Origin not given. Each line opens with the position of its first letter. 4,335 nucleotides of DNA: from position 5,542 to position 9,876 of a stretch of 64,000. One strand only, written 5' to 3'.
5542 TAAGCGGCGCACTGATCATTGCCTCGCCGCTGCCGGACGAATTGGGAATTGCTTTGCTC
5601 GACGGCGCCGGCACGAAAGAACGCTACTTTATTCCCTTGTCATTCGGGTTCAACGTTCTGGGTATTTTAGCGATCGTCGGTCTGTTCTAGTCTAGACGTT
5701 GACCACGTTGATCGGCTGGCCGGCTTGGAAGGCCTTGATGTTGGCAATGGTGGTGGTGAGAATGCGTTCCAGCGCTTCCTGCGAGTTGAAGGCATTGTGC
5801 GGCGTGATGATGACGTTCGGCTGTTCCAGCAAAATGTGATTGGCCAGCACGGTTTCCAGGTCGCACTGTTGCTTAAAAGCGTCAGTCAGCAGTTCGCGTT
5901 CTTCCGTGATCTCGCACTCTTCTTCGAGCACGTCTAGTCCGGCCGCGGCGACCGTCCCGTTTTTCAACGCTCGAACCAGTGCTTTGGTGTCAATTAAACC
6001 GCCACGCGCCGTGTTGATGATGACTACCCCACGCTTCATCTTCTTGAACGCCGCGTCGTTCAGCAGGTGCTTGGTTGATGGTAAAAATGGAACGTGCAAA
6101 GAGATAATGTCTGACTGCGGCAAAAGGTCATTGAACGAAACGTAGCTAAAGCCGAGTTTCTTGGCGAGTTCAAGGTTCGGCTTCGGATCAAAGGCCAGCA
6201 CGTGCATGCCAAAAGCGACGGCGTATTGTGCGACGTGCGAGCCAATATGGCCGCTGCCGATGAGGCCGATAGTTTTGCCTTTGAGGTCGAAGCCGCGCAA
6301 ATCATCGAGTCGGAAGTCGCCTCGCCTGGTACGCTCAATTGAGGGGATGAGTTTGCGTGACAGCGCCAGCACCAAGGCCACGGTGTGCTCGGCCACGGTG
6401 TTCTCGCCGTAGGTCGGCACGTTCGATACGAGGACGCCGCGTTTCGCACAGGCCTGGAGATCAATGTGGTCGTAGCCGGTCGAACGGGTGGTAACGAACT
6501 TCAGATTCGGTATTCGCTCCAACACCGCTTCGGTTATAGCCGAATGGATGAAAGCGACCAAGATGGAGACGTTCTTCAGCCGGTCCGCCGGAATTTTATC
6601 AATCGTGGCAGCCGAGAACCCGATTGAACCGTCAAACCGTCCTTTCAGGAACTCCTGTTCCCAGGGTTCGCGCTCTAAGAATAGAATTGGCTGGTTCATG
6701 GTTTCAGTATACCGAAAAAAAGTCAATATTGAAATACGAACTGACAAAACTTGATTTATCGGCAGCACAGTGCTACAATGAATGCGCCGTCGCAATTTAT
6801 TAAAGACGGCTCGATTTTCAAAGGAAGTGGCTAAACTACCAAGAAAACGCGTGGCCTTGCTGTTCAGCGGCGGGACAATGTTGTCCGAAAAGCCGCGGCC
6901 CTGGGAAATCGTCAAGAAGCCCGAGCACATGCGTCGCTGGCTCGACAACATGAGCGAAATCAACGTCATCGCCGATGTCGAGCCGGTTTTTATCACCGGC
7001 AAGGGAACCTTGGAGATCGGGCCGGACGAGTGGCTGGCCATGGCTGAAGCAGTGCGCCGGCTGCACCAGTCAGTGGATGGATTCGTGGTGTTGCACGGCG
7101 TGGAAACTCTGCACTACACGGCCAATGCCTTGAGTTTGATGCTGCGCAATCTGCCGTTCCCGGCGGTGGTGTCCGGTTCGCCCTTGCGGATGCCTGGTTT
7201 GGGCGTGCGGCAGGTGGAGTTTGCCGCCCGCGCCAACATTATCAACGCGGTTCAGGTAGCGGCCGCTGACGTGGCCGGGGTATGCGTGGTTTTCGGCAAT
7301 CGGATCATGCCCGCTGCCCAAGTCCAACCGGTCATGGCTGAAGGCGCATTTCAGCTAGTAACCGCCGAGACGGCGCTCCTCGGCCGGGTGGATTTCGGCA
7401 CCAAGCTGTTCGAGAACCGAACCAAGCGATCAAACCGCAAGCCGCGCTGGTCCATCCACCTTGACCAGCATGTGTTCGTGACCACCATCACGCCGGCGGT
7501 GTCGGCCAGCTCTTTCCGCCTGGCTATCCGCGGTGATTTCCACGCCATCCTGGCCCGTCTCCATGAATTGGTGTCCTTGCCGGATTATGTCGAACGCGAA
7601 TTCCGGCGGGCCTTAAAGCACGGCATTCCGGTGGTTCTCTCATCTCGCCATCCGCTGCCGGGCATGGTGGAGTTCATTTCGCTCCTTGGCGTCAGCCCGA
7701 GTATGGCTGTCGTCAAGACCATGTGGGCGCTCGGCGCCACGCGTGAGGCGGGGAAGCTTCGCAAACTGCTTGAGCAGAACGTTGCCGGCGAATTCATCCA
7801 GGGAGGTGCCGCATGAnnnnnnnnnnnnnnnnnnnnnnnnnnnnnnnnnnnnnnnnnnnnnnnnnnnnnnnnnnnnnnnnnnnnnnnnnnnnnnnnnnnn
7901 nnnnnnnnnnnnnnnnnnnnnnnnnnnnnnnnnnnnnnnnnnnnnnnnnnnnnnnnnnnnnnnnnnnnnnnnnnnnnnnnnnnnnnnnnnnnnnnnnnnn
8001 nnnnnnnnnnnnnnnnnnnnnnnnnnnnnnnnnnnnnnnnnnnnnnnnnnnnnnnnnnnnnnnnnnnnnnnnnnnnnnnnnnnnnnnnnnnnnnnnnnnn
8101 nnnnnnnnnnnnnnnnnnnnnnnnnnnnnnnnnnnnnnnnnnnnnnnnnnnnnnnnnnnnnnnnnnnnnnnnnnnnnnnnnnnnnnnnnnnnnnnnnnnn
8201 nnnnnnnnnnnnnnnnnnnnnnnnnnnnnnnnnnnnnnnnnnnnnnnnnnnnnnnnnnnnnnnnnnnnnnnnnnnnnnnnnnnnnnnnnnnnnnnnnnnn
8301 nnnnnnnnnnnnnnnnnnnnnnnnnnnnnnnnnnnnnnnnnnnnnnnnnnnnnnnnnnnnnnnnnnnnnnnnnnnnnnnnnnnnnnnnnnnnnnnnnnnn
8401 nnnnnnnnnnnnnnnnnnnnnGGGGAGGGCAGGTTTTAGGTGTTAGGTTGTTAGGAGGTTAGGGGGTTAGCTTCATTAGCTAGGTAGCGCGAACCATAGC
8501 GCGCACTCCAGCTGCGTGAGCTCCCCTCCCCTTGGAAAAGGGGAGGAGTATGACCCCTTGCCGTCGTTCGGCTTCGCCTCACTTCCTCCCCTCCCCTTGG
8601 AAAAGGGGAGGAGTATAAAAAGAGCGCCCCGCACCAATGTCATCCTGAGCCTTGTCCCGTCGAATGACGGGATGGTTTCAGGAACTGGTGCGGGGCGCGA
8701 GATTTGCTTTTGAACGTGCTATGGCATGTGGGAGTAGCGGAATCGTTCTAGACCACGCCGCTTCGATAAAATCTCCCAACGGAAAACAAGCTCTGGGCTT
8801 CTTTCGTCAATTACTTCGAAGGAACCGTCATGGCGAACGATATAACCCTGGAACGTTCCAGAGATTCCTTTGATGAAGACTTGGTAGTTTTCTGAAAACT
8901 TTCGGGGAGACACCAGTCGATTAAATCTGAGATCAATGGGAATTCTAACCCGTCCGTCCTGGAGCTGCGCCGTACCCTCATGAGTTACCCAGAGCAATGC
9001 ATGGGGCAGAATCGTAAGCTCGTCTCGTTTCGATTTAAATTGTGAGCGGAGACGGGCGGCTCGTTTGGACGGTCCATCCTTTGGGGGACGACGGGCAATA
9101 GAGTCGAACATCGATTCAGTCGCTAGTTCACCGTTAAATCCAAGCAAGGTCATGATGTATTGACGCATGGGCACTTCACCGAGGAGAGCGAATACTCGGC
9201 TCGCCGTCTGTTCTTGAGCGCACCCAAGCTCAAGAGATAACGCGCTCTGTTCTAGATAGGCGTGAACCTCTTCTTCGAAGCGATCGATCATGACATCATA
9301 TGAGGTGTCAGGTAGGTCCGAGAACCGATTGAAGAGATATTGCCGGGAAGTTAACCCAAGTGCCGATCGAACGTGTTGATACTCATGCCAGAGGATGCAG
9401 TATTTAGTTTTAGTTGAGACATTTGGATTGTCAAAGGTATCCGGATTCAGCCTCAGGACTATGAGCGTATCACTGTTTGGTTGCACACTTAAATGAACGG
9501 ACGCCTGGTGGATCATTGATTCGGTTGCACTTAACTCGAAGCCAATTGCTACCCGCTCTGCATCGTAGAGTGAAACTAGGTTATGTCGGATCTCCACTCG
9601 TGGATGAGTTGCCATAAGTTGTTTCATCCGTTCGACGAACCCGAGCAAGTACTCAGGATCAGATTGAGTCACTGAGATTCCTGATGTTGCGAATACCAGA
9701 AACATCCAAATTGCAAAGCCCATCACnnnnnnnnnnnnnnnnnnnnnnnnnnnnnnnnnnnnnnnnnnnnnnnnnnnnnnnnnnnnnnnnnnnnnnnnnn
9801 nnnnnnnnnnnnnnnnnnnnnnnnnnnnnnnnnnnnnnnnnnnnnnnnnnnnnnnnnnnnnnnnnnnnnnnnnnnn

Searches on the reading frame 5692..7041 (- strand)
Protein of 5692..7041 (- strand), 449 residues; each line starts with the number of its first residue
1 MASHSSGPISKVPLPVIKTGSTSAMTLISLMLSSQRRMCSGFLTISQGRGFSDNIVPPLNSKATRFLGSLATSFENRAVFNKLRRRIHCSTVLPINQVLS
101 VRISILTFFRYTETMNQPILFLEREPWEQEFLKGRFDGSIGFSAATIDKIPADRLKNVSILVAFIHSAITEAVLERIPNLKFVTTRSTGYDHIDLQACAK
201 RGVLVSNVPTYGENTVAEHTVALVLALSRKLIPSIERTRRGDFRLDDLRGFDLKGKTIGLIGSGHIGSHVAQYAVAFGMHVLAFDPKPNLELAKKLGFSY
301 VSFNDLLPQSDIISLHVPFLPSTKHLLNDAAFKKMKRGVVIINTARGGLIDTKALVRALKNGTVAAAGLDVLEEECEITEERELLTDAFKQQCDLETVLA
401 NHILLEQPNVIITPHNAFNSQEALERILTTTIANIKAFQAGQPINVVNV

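Call 85: search_protein_families(library=pfam, proteins=[window:5692-7041:-], max_evalue=0.001)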
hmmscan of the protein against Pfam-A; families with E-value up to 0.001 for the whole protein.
window:5692-7041:- (449 aa): 4 families
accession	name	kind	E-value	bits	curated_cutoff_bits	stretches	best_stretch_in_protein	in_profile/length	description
PF02826.25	2-Hacid_dh_C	-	6.2e-57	192.3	25.1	1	221-417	1-178/178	D-isomer specific 2-hydroxyacid dehydrogenase, NAD binding domain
PF00389.36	2-Hacid_dh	-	3.3e-29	101.7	24.6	1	125-448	8-134/134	D-isomer specific 2-hydroxyacid dehydrogenase, catalytic domain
PF03446.21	NAD_binding_2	-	2.2e-05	25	21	1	257-364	1-112/161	NAD binding domain of 6-phosphogluconate dehydrogenase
PF00107.32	ADH_zinc_N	-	4.7e-05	23.8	31.8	1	266-301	2-38/129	Zinc-binding dehydrogenase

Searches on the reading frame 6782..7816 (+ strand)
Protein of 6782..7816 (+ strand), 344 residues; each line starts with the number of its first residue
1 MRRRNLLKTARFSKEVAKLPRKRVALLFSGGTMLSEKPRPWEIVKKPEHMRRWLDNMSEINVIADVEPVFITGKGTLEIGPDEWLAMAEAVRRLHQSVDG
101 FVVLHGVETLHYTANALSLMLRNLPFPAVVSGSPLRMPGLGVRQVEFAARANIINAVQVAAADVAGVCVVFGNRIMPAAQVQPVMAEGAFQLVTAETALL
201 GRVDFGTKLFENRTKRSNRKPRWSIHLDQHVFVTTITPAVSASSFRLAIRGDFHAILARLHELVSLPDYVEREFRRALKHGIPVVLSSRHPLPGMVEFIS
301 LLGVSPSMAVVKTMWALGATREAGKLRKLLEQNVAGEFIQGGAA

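Call 52: search_protein_families(library=ncbifam, proteins=[window:6782-7816:+], max_evalue=0.1)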
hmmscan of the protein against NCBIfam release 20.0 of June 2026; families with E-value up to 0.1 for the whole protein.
window:6782-7816:+ (344 aa): 6 families
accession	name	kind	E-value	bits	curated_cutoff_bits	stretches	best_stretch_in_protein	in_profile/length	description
TIGR00519.1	asnASE_I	subfamily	5.1e-31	107.9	260.5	1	22-338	2-335/337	type I asparaginase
TIGR02153.1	gatD_arch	equivalog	1.3e-27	96.6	324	1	13-338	53-399/405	Glu-tRNA(Gln) amidotransferase subunit GatD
NF003217.0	PRK04183.1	equivalog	2.1e-26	92.6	310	1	18-338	72-411/420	Glu-tRNA(Gln) amidotransferase subunit GatD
NF006998.0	PRK09461.1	equivalog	1.8e-23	83.3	376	1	23-286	5-269/337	asparaginase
TIGR00520.1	asnASE_II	subfamily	4.7e-12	45.4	314.3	1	17-291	22-301/352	type II asparaginase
NF008304.0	PRK11096.1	equivalog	1.1e-08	34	506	1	53-210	57-211/348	L-asparaginase 2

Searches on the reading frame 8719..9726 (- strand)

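Call 5: search_protein_families(library=pfam, proteins=[window:8719-9726:-], max_evalue=1)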
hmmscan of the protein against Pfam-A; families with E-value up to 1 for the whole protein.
window:8719-9726:- (335 aa): 0 families

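Call 52: search_protein_families(library=ncbifam, proteins=[window:8719-9726:-], max_evalue=0.1)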
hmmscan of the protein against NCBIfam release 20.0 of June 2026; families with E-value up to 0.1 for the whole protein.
window:8719-9726:- (335 aa): 0 families

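Call 53: search_protein_families(library=padloc, proteins=[window:8719-9726:-], max_evalue=0.1)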
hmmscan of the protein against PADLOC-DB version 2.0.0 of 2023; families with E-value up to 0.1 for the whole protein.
window:8719-9726:- (335 aa): 0 families

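Call 54: search_protein_families(library=phrogs, proteins=[window:8719-9726:-], max_evalue=0.1)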
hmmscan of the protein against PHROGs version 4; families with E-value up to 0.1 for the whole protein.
window:8719-9726:- (335 aa): 1 family
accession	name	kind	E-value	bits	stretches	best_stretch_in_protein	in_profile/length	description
phrog_6616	-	tail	0.011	14.7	1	256-333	689-763/991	tail protein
